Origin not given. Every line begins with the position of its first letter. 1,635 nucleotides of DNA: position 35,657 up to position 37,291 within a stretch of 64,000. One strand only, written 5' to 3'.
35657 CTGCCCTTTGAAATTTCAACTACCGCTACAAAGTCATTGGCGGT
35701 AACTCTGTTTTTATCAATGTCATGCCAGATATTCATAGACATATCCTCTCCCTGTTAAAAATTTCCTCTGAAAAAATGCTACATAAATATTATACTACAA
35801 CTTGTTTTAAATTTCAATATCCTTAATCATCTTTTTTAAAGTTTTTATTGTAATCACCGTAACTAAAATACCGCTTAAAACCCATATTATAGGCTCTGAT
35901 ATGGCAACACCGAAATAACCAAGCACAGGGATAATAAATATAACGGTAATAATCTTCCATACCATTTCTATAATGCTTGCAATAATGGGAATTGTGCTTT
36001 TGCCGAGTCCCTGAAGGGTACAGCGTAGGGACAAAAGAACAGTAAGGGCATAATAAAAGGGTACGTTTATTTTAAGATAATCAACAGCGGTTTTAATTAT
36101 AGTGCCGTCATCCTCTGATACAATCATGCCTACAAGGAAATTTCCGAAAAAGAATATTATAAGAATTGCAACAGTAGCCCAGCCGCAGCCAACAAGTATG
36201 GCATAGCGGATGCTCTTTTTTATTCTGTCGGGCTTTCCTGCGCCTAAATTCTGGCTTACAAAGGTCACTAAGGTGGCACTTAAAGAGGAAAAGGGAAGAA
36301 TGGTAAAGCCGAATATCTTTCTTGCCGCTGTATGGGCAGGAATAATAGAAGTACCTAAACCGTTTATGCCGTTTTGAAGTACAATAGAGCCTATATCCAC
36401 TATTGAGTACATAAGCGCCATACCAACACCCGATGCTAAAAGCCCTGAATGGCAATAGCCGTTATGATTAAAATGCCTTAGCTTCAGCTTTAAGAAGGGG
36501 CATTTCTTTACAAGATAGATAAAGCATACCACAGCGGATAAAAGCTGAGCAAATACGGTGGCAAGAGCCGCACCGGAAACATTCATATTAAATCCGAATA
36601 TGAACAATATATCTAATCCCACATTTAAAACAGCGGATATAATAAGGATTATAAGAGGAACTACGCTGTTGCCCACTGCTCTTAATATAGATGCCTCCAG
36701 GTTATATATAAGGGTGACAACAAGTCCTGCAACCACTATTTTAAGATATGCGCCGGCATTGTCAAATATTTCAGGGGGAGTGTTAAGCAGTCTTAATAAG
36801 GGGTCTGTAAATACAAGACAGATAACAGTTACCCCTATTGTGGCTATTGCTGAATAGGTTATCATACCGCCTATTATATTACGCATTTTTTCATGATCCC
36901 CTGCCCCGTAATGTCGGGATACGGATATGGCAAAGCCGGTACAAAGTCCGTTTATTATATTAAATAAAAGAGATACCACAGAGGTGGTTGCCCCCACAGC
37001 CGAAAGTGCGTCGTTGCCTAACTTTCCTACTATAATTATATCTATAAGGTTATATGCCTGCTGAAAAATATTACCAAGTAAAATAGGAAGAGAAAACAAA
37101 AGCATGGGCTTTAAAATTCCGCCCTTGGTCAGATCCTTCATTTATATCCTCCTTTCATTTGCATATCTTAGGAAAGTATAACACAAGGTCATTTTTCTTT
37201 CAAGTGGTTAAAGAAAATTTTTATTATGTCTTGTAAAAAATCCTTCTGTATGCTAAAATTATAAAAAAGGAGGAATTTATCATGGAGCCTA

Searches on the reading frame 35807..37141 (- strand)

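Call 59: search_protein_families(library=pfam, proteins=[window:35807-37141:-], max_evalue=0.00001)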
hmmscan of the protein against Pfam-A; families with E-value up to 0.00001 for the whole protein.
window:35807-37141:- (444 aa): 2 families
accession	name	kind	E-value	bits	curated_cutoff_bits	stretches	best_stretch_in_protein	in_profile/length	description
PF01554.23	MatE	-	8e-54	182.1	24.9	2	19-178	1-160/161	MatE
PF03023.19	MurJ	-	2.5e-13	49.9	27.4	1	18-225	204-414/451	Lipid II flippase MurJ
